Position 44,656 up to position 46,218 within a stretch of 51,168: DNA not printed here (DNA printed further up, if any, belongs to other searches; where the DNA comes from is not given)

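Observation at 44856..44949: ~91-nt element predicted to fold as a three-way junction, inserted in-frame between the GIY and YIG strands of UvrC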

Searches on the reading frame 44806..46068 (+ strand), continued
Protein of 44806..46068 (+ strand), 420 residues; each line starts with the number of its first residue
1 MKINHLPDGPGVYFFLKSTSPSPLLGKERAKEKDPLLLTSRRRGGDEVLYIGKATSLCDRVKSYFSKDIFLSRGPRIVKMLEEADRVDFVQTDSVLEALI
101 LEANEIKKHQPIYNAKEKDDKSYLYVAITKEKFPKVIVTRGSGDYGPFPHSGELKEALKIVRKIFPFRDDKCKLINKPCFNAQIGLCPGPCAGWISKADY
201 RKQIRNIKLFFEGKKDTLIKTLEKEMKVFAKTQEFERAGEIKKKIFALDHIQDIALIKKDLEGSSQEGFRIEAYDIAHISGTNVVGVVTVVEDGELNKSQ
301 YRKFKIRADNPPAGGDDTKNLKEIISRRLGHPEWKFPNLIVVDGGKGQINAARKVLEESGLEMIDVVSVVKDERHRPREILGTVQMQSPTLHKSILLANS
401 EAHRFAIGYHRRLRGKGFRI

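Call 78: predict_structure(alignment_id=A2)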
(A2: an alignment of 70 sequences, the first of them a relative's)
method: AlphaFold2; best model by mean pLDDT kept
length: 420 residues; sequences in the alignment: 70
mean_pLDDT: 79.5   pTM: 0.56
mean pLDDT of the five models: 79.5, 76.5, 75.1, 72.2, 70.6
residues with pLDDT >= 90: 145; 70-90: 172; 50-70: 61; < 50: 42
segments of 3 or more residues with pLDDT < 50: 25-27, 32-41, 117-119, 253-266, 415-420
pLDDT, mean of each block of 10 residues (from residue 1): 78 91 54 47 76 88 82 83 92 85 88 67 85 87 84 80 85 60 55 74 92 91 96 95 88 43 53 87 83 85 77 70 93 89 93 96 94 89 68 91 82 45
secondary structure, 60 per line:
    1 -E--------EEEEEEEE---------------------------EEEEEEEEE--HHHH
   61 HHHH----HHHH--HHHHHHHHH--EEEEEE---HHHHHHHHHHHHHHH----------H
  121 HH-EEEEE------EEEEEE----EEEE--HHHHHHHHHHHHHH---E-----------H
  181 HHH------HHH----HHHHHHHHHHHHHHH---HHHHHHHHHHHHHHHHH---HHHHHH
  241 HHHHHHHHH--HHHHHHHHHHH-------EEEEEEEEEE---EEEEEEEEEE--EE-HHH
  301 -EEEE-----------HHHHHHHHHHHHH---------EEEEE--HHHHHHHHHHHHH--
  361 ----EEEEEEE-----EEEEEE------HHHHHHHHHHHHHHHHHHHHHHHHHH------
elements in order: E11-18 E46-54 H57-64 H69-72 H75-83 E86-91 H95-109 E124-128 E135-140 E145-148 H151-164 H180-183 H197-211 H215-231 H235-249 H252-262 E270-279 E283-292 E302-305 H317-329 E339-343 H346-358 E365-371 E377-382 H389-414
